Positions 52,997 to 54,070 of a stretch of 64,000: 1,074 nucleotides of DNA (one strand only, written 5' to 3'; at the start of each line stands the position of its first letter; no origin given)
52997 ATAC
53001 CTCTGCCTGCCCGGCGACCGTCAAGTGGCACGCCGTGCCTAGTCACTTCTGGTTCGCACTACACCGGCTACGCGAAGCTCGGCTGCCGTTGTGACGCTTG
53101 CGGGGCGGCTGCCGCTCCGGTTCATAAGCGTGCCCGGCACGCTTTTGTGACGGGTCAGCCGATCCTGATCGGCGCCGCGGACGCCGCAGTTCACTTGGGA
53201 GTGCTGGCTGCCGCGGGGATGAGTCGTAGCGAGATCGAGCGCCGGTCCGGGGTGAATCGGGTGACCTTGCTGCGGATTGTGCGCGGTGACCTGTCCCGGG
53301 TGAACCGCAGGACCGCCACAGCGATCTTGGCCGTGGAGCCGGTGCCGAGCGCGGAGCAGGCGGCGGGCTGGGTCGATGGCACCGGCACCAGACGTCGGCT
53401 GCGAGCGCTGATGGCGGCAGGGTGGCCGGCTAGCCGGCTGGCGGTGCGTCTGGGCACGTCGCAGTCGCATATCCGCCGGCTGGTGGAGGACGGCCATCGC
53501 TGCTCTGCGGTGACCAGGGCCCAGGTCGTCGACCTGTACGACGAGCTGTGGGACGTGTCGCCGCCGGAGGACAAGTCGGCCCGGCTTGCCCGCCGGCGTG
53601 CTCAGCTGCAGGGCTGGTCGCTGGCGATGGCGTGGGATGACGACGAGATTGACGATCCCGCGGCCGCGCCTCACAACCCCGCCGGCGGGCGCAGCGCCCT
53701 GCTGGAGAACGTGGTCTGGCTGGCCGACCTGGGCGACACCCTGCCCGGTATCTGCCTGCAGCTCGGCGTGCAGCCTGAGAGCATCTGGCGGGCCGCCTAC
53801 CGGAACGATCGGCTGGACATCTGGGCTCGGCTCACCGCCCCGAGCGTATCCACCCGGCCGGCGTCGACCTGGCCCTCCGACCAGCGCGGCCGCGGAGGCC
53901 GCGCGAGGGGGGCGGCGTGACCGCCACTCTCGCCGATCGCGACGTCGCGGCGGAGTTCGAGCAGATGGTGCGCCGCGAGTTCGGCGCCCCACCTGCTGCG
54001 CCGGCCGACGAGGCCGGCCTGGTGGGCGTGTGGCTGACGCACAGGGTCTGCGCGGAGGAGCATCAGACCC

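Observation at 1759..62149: Seven dispersed copies of a perfect palindrome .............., all between genes or at gene termini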

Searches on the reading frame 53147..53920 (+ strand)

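Call 16: search_protein_families(library=pfam, proteins=[window:53147-53920:+], max_evalue=0.001)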
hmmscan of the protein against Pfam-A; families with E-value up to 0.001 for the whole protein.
window:53147-53920:+ (257 aa): 5 families
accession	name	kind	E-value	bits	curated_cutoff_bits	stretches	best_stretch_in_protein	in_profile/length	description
PF13384.12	HTH_23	-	5.3e-07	29.7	24.6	0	88-113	13-38/50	Homeodomain-like domain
PF01381.28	HTH_3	-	5.5e-06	26.8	23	0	22-62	7-46/55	Helix-turn-helix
PF13560.12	HTH_31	-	0.00013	22.6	27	0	83-131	4-54/64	Helix-turn-helix domain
PF13443.12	HTH_26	-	0.00018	22.1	22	0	19-60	5-46/63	Cro/C1-type HTH DNA-binding domain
PF13518.12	HTH_28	-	0.00057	20.4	25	0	86-113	4-33/52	Helix-turn-helix domain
